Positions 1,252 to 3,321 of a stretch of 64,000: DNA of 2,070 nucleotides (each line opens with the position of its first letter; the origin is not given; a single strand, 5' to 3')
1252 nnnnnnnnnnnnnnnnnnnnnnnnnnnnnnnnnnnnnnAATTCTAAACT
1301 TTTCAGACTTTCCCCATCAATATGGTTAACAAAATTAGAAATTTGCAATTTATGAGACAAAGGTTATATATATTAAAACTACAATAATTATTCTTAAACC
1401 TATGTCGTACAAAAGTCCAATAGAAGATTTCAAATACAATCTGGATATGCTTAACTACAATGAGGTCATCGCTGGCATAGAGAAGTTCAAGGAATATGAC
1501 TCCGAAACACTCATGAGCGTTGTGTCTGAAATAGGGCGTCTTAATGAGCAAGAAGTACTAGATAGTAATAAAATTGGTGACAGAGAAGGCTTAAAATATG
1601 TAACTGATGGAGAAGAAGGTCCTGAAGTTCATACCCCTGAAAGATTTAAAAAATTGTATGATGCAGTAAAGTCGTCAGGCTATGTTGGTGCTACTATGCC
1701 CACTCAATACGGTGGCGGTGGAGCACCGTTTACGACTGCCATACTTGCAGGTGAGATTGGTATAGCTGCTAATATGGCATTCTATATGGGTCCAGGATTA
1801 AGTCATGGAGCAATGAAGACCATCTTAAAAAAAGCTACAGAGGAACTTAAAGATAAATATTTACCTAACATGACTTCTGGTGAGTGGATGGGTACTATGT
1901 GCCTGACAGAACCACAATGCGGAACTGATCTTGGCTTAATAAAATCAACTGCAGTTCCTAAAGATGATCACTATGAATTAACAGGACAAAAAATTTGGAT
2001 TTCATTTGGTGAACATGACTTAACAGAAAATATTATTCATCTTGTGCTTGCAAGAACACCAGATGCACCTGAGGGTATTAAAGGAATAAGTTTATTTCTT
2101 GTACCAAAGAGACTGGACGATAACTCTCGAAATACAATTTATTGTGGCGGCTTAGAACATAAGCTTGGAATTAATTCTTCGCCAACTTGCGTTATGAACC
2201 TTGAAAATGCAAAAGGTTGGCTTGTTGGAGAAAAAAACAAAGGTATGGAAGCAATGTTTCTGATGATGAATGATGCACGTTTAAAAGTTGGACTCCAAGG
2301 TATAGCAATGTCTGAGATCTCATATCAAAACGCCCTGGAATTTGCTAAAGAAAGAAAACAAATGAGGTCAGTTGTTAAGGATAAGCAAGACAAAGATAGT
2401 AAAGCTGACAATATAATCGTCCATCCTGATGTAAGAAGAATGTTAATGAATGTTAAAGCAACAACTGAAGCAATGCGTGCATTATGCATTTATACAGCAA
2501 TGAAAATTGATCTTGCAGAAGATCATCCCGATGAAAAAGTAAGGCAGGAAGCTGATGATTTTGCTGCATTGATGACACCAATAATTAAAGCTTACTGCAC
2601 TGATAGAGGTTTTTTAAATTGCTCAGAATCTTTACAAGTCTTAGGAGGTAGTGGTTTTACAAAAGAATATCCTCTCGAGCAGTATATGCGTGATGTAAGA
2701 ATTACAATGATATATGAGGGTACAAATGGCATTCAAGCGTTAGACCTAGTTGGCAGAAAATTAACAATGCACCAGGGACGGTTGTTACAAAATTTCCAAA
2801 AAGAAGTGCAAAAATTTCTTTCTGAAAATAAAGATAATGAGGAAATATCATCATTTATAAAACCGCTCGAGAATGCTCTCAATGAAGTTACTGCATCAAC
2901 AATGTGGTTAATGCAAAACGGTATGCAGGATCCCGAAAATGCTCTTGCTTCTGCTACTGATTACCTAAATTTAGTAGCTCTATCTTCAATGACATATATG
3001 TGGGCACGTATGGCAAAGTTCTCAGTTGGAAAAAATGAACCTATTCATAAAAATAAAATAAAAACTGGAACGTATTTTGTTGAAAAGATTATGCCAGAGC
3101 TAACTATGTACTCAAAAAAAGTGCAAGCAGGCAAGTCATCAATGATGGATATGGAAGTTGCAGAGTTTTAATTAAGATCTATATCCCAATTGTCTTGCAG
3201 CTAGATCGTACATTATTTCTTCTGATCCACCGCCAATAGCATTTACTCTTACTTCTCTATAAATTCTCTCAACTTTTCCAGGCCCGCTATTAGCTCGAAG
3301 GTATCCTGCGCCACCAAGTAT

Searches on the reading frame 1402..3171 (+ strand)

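Call 71: search_protein_families(library=ncbifam, proteins=[window:1402-3171:+])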
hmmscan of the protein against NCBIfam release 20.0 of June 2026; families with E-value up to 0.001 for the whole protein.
window:1402-3171:+ (589 aa): 19 families
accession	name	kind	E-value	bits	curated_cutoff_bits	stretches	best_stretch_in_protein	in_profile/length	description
NF042972.1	AcrlCoAredClosAcrC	equivalog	8.4e-44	149.8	640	1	83-447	39-370/378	acryloyl-CoA reductase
NF058590.1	AcCoDHFadEBacil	equivalog_domain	8.7e-42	143.4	600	1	84-575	57-540/586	acyl-CoA dehydrogenase FadE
NF045552.1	GlutCoADH_Des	equivalog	7.4e-36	124.1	470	1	90-444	47-370/387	glutaryl-CoA dehydrogenase Acd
NF043006.1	CyhCrbnylCoADH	equivalog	7.3e-31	107.5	650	1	85-454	40-375/380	cyclohexane-1-carbonyl-CoA dehydrogenase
NF042439.1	SulpropCoADesulf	equivalog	1.5e-29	102.9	600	1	87-456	31-373/379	3-sulfinopropanoyl-CoA desulfinase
NF008594.0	PRK11561.1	equivalog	1.6e-27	96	545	1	146-460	158-445/540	isovaleryl-CoA dehydrogenase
NF008997.0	PRK12341.1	equivalog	4.5e-25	88.5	537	1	83-453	40-375/382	acyl-CoA dehydrogenase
NF045652.1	ProlPCPDhRedW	equivalog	3e-22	79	650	1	74-350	25-297/376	L-prolyl-[peptidyl-carrier protein] dehydrogenase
NF053553.1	prodigi_MBC_PigA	equivalog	2.5e-20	72.9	500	1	85-455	41-380/381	prodigiosin MBC biosynthesis dehydrogenase PigA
TIGR03207.1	cyc_hxne_CoA_dh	equivalog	3.7e-19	68.7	575.35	1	88-445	40-363/372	cyclohexanecarboxyl-CoA dehydrogenase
NF002885.1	PRK03354.1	equivalog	9.9e-19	67.6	540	1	79-449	39-369/378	crotonobetainyl-CoA dehydrogenase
NF052270.1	Staph_DH_FadE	equivalog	3.7e-13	49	600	1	138-457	114-396/400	acyl-CoA dehydrogenase FadE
NF049984.1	Rv1679_FadE16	equivalog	4e-13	49.4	600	1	75-455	18-366/371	Rv1679 family acyl-CoA dehydrogenase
TIGR03204.1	pimC_large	equivalog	2.8e-12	46.2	623.85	1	82-332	42-282/395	pimeloyl-CoA dehydrogenase large subunit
TIGR03203.1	pimD_small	equivalog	3.8e-10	39.4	652.7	1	92-439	49-360/378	pimeloyl-CoA dehydrogenase small subunit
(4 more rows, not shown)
